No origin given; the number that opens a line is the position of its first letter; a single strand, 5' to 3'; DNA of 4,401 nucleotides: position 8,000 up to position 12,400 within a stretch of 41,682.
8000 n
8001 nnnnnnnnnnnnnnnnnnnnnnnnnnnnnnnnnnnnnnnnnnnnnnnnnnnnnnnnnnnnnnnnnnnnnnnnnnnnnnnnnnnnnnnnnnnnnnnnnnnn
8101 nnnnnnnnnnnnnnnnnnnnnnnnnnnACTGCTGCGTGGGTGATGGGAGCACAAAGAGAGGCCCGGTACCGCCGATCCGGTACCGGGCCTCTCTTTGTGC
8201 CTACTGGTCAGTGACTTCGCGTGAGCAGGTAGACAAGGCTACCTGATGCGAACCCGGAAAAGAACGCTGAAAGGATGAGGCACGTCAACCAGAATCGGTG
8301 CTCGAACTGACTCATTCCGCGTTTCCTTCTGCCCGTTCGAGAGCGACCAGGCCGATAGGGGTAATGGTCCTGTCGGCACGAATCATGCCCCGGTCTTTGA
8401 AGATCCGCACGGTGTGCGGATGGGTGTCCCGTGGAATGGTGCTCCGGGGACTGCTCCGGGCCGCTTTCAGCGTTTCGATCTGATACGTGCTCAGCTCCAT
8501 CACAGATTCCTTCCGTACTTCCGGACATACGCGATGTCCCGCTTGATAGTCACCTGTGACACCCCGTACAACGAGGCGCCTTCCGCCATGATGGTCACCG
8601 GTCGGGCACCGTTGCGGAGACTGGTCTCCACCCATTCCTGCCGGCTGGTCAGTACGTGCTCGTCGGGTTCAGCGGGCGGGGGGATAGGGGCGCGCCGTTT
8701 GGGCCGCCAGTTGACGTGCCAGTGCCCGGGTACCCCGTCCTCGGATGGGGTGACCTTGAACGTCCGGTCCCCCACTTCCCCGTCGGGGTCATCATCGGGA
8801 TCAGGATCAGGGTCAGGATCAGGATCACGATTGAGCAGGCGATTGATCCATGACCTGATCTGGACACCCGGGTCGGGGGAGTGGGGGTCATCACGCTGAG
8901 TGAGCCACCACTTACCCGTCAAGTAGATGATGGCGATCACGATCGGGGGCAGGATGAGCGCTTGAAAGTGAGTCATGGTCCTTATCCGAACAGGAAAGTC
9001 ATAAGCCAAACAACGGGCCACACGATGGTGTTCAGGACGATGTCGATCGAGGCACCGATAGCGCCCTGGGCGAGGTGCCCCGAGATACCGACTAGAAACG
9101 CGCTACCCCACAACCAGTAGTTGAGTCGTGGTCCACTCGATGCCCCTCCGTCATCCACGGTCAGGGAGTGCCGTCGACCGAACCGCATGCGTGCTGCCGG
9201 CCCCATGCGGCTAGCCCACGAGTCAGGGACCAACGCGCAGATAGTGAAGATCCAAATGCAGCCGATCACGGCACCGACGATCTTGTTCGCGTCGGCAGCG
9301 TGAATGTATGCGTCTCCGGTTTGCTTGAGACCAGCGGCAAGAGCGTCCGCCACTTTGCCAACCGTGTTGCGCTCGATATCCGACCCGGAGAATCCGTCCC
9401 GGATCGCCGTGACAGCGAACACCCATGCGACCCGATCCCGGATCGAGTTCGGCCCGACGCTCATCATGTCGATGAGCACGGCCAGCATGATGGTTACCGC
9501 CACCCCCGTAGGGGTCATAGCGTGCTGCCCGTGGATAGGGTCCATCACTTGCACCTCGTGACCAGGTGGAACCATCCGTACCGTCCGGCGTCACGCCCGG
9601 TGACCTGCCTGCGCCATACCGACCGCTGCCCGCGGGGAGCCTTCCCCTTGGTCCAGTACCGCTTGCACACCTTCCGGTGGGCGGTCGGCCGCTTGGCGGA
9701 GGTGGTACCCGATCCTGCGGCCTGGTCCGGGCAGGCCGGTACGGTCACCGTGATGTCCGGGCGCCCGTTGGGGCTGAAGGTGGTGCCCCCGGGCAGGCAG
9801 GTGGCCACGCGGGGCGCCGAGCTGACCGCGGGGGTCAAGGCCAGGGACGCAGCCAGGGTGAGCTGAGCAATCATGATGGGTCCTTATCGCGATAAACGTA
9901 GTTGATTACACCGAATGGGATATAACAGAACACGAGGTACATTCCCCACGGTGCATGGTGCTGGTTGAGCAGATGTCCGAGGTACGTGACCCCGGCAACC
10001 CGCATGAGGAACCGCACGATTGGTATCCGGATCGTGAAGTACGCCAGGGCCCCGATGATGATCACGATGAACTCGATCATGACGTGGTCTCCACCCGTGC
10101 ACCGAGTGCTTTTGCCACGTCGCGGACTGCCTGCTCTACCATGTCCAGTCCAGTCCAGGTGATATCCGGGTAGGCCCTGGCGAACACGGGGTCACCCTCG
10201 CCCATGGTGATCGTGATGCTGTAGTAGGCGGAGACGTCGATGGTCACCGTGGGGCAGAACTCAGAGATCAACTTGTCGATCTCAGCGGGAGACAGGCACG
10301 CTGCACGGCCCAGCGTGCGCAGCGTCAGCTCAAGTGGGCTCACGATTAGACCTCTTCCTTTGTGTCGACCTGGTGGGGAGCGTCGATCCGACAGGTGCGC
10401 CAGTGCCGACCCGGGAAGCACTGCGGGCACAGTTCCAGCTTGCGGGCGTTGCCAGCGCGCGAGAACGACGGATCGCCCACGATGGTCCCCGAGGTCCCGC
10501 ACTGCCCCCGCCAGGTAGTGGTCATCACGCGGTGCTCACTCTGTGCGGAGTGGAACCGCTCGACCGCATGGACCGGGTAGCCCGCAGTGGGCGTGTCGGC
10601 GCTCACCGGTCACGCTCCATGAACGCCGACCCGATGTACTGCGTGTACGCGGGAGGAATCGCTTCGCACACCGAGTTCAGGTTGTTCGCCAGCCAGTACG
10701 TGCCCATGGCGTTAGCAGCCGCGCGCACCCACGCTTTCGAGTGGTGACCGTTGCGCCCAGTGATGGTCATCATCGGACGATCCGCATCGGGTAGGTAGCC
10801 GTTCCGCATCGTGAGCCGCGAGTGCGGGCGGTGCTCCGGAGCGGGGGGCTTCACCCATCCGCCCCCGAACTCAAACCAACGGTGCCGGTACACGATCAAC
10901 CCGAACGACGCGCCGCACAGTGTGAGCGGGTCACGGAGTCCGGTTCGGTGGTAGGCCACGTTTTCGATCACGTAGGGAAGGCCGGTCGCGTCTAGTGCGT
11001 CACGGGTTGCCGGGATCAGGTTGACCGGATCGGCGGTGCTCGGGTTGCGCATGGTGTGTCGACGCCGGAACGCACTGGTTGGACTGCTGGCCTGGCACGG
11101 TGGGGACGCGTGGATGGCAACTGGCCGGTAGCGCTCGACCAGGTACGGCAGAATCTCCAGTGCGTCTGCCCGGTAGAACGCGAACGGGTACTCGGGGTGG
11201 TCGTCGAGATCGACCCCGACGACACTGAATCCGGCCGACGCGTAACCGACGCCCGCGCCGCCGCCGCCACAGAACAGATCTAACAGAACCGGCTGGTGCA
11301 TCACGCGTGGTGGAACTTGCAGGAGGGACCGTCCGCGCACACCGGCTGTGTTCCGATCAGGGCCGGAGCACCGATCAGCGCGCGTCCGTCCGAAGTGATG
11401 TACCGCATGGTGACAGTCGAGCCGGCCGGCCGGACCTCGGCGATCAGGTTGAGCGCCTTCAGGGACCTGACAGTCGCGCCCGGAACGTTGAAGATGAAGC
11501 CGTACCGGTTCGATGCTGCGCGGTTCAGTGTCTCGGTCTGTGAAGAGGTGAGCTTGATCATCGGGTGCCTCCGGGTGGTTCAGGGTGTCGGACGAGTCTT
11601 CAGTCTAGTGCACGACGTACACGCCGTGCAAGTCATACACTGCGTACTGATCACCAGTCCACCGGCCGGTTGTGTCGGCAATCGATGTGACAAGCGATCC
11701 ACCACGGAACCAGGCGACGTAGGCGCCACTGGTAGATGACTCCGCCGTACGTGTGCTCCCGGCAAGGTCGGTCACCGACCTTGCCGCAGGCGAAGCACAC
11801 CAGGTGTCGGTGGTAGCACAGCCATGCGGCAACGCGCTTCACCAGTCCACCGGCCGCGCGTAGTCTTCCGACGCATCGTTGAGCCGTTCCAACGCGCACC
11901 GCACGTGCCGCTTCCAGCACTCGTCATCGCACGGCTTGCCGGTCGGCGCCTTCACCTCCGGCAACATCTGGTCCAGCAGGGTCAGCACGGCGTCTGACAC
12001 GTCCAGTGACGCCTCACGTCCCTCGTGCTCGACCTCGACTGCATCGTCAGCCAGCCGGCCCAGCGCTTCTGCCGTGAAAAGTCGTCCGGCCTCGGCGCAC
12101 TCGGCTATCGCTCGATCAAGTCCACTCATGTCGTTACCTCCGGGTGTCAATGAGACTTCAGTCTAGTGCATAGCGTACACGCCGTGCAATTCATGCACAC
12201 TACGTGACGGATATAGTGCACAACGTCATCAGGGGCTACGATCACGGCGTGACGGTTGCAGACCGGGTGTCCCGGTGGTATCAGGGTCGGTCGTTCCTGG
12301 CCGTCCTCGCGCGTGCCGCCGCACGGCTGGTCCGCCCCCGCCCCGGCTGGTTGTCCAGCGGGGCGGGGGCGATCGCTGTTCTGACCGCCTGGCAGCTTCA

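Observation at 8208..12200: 4-kb reverse-oriented, own-promoter cassette inserted between the large terminase and the portal gene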

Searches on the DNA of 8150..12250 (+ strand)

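Call 4: search_dna_similar(query=window:8150-12250:+, collection=phages, mode=distant, max_rows=30)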
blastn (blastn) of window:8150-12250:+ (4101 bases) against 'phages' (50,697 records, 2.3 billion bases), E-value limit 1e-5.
Records with a match: 10; places in all: 10; records where one place covers at least 80% of the query: 0.
Best place of each record, by identity: 60-80% 10.
By first word of the organism name: Mycobacterium 6; Arthrobacter 2; Gordonia 1; Micromonospora 1.
By host as written in the record: Mycobacterium smegmatis mc2 155 3; Arthrobacter globiformis B-2979 2; Mycobacterium sp. 2; Gordonia terrae 3612 1; Mycobacterium smegmatius mc2 155 1; Micromonospora carbonacea str. Africana 1.
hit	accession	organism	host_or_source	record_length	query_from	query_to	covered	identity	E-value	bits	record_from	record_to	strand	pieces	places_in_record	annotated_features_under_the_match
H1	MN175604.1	Gordonia phage PhorbesPhlower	Gordonia terrae 3612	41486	2752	3131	9%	66.8%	2e-16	95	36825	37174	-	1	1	62: DNA methyltransferase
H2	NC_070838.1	Arthrobacter phage SilentRX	Arthrobacter globiformis B-2979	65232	2941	3145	5%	67.8%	4e-7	65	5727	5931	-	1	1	15: DNA methylase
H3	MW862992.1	Arthrobacter phage SilentRX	Arthrobacter globiformis B-2979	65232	2941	3145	5%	67.8%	4e-7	65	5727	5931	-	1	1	15: DNA methyltransferase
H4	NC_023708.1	Mycobacterium phage Dreamboat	Mycobacterium smegmatis mc2 155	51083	2943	3137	5%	68.4%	3e-8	69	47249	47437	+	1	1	83: DNA methylase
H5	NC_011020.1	Mycobacterium phage Jasper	Mycobacterium sp.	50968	2943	3137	5%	68.4%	3e-8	69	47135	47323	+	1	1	82: DNA methylase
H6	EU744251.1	Mycobacterium phage Jasper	Mycobacterium sp.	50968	2943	3137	5%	68.4%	3e-8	69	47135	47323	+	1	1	82: DNA methyltransferase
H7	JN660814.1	Mycobacterium phage Dreamboat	Mycobacterium smegmatis mc2 155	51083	2943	3137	5%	68.4%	3e-8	69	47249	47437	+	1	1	83: DNA methyltransferase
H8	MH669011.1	Mycobacterium phage PherrisBueller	Mycobacterium smegmatius mc2 155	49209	2943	3137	5%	68.4%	3e-8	69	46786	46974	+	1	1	82: DNA methyltransferase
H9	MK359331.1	Mycobacterium phage Rajelicia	Mycobacterium smegmatis mc2 155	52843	2943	3137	5%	68.4%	3e-8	69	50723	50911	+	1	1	84: DNA methyltransferase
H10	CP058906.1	Micromonospora phage pMLP1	Micromonospora carbonacea str. Africana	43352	1232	1336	3%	74.3%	3e-8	69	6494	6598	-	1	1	record has no annotation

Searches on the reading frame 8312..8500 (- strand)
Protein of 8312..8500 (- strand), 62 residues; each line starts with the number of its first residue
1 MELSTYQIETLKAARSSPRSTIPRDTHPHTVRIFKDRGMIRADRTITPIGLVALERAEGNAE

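Call 9: search_protein_families(library=pfam, max_evalue=1, proteins=[window:8315-8500:-])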
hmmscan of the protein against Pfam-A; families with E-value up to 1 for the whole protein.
seq(62 aa): 0 families

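Call 10: search_protein_families(library=phrogs, max_evalue=0.1, proteins=[window:8315-8500:-])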
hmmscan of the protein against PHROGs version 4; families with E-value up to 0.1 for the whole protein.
seq(62 aa): 0 families

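Call 44: search_protein_families(library=padloc, max_evalue=0.1, proteins=[window:8312-8500:-])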
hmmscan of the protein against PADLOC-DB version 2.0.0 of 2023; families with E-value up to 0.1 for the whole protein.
window:8312-8500:- (62 aa): 0 families

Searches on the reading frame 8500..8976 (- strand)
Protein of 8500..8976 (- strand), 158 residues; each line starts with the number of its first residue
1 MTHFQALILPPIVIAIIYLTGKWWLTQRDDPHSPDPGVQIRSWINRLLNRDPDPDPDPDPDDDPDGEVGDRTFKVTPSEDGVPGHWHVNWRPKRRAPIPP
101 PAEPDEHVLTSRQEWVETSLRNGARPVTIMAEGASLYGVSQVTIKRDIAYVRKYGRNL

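Call 9: search_protein_families(library=pfam, max_evalue=1, proteins=[window:8503-8976:-])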
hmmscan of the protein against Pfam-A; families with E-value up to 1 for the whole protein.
seq(158 aa): 1 family
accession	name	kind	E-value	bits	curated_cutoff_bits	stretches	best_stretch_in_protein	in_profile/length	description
PF08220.18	HTH_DeoR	-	0.094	12.9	21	1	134-153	21-40/57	DeoR-like helix-turn-helix domain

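Call 10: search_protein_families(library=phrogs, max_evalue=0.1, proteins=[window:8503-8976:-])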
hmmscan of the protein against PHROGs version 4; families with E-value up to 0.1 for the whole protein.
seq(158 aa): 0 families

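Call 44: search_protein_families(library=padloc, max_evalue=0.1, proteins=[window:8500-8976:-])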
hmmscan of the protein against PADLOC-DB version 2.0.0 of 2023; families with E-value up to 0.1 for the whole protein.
window:8500-8976:- (158 aa): 0 families

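Call 70: search_solved_structures(query=A2, max_evalue=10, show_alignments=2)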
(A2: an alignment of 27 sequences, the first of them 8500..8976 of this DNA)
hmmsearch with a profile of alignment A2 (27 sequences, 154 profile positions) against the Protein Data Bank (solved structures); distinct sequences matched with E-value up to 10: 2.
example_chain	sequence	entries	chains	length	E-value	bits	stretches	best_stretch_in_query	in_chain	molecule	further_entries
4p1w_B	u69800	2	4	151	0.84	13.1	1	35-80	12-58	Atg31 | KLTH0C07942p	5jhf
4hpq_B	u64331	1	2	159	0.91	13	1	35-80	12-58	Atg31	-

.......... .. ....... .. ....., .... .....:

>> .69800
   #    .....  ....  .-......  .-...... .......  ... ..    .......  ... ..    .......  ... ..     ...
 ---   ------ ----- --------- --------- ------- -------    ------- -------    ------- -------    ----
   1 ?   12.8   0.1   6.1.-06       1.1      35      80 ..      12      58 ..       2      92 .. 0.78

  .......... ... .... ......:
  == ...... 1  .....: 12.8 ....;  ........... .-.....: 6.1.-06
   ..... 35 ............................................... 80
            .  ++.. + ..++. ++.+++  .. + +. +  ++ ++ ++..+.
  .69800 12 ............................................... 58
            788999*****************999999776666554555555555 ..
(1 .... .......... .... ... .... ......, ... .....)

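Call 88: predict_structure(alignment_id=A2)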
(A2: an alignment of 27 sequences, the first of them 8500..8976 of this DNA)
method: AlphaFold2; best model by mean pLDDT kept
length: 158 residues; sequences in the alignment: 27
mean_pLDDT: 86.0   pTM: 0.43
mean pLDDT of the five models: 86.0, 85.8, 85.7, 84.9, 84.3
residues with pLDDT >= 90: 65; 70-90: 78; 50-70: 15; < 50: 0
segments of 3 or more residues with pLDDT < 50: none
pLDDT, mean of each block of 10 residues (from residue 1): 85 92 79 73 79 71 72 88 89 81 89 98 98 98 98 84
secondary structure, 60 per line:
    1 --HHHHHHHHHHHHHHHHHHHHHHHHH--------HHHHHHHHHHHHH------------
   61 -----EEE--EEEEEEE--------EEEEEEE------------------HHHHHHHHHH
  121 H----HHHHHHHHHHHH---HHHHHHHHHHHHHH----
elements in order: H3-27 H36-48 E66-68 E71-77 E86-92 H111-121 H126-137 H141-154

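Call 90: fold_search(model_id=the predicted structure, library=pdb)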
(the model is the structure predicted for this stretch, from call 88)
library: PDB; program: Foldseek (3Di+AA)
matches with E <= 10: 245; with E <= 0.001: 0
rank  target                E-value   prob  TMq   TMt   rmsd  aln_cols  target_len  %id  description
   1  4fcy_B                3.5e-01  0.97  0.25  0.09   2.1        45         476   24  Crystal structure of the bacteriophage Mu transpososome (released 2012-11-07)
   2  4fcy_A                3.7e-01  0.97  0.25  0.10   2.1        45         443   24  Crystal structure of the bacteriophage Mu transpososome (released 2012-11-07)
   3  3t91_B                4.0e-01  0.38  0.18  0.14  20.4        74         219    9  Structure of the Phosphatase Domain of the Cell Fate Determinant SpoIIE from Bacillus subtilis (released 2011-12-07)
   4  8a22_Yc               4.5e-01  0.25  0.21  0.21  17.0        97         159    9  Structure of the mitochondrial ribosome from Polytomella magna (released 2022-11-16)
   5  2ezk                  7.5e-01  0.90  0.25  0.40   2.0        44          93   25  SOLUTION NMR STRUCTURE OF THE IBETA SUBDOMAIN OF THE MU END DNA BINDING DOMAIN OF PHAGE MU TRANSPOSASE, REGULARIZED MEAN (released 1998-01-14)
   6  1mnm_C                7.5e-01  0.30  0.23  0.42  18.6        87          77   11  YEAST MATALPHA2/MCM1/DNA TERNARY TRANSCRIPTION COMPLEX CRYSTAL STRUCTURE (released 1998-03-18)
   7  2cg4_A                8.5e-01  0.92  0.26  0.28   1.6        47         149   26  Structure of E.coli AsnC (released 2006-04-04)
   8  4zmr_A                8.5e-01  0.75  0.22  0.18   3.1        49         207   20  Structural characterization of the full-length response regulator spr1814 in complex with a phosphate analogue reveals (released 2016-04-27)
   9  5v1u_B                8.5e-01  0.60  0.26  0.45  22.1        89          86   15  TbiB1 in Complex with the TbiA(beta) Leader Peptide (released 2018-09-05)
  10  9pzg_V                1.0e+00  0.57  0.23  0.14   6.7        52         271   15  Bacterial ribosomal 2'-O-methyltransferase RsmI in complex with the small ribosomal subunit (released 2025-09-24)
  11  5v1u_C                1.1e+00  0.51  0.27  0.46  21.0        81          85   16  TbiB1 in Complex with the TbiA(beta) Leader Peptide (released 2018-09-05)
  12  8cyf_B                1.2e+00  0.33  0.22  0.35   4.2        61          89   21  WhiB3 bound to SigmaAr4-RNAP Beta flap tip chimera and DNA (released 2023-05-17)
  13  1k78_A                1.3e+00  0.51  0.23  0.29   6.2        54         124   15  Pax5(1-149)+Ets-1(331-440)+DNA (released 2002-01-04)
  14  7bhy_B                1.3e+00  0.41  0.22  0.52   3.1        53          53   17  DNA-binding domain of DeoR in complex with the DNA operator (released 2021-11-10)
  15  1ku7_D                1.3e+00  0.41  0.19  0.40   2.8        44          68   20  Crystal Structure of Thermus aquatics RNA Polymerase SigmaA Subunit Region 4 Bound to-35 Element DNA (released 2002-03-29)
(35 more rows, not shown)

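Call 111: search_protein_families(library=ncbifam, max_evalue=0.01, proteins=[window:8500-8976:-])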
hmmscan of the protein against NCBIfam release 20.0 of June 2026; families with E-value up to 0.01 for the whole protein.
window:8500-8976:- (158 aa): 0 families

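Call 118: search_protein_families(library=pfam, alignment_id=A2, max_evalue=0.01)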
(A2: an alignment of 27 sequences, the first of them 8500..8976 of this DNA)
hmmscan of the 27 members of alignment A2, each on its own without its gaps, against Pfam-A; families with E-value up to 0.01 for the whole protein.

A. member 1, window:8500-8976:- (158 aa): 0 families

B. families by the number of members that match (of 27 scanned): 5 families
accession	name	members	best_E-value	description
PF08279.18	HTH_11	1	0.0022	HTH domain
PF08220.18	HTH_DeoR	1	0.0032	DeoR-like helix-turn-helix domain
PF13111.11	pPIWI_RE_X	1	0.0044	pPIWI_RE module N-terminal domain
PF13518.12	HTH_28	1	0.0072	Helix-turn-helix domain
PF08281.18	Sigma70_r4_2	1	0.0088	Sigma-70, region 4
